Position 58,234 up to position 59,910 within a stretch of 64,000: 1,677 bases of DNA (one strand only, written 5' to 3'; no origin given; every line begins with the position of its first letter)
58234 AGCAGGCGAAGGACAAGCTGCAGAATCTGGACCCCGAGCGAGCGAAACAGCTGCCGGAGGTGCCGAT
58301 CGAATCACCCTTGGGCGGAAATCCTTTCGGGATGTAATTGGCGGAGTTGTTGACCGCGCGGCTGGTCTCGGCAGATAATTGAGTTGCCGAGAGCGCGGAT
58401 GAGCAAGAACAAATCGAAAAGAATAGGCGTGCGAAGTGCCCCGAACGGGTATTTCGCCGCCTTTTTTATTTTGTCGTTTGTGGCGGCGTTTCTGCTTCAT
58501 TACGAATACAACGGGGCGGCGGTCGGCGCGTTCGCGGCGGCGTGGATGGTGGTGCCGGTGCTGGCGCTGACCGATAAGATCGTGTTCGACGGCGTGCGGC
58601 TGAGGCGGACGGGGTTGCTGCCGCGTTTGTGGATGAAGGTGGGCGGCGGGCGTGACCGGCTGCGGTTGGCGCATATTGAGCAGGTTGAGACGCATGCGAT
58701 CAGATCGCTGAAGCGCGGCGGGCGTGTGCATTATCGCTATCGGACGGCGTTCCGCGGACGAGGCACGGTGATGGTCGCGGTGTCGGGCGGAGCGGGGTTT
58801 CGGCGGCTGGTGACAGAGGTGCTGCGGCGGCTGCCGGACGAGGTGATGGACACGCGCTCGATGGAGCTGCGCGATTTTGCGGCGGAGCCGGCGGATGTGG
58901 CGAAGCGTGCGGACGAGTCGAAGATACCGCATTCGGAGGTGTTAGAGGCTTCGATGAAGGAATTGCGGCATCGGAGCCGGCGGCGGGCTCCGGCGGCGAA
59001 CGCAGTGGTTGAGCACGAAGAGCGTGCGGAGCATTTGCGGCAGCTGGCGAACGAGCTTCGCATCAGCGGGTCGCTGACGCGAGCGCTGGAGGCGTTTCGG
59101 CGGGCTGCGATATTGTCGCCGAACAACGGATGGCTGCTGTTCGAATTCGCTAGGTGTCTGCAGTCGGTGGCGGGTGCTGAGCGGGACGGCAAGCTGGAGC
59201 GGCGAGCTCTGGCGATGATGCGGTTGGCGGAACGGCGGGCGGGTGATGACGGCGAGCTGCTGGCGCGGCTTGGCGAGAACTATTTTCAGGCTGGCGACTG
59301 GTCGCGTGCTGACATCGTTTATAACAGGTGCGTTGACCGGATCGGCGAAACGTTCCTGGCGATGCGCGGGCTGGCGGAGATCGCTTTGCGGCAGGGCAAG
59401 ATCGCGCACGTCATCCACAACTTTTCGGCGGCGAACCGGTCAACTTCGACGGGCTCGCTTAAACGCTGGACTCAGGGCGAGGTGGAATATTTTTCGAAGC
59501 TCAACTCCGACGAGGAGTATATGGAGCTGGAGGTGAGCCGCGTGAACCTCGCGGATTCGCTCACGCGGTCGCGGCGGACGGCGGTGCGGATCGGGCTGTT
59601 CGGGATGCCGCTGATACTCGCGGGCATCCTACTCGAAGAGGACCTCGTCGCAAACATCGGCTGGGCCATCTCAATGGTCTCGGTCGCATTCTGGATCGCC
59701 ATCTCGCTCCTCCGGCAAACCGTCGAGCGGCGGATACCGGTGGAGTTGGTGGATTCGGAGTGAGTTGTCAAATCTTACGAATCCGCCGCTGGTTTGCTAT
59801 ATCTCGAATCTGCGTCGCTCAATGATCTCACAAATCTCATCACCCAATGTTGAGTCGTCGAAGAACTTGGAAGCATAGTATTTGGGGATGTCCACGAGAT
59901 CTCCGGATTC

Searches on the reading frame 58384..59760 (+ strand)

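Call 95: search_protein_families(library=pfam, proteins=[window:58384-59760:+], max_evalue=0.001)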
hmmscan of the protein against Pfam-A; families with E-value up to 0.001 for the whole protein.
window:58384-59760:+ (459 aa): 4 families
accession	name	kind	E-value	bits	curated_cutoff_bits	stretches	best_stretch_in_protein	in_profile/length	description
PF07719.23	TPR_2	-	2.8e-07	30.6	27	0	218-248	4-34/34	Tetratricopeptide repeat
PF13428.12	TPR_14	-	8.1e-07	29.6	23.5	0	218-257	4-43/44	Tetratricopeptide repeat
PF14559.12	TPR_19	-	1.6e-05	25.5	25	0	228-259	4-35/68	Tetratricopeptide repeat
PF23914.1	TPR_CcmH_CycH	-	0.00048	20.4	42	1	230-319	65-150/158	Cytochrome c-type biogenesis protein H TPR domain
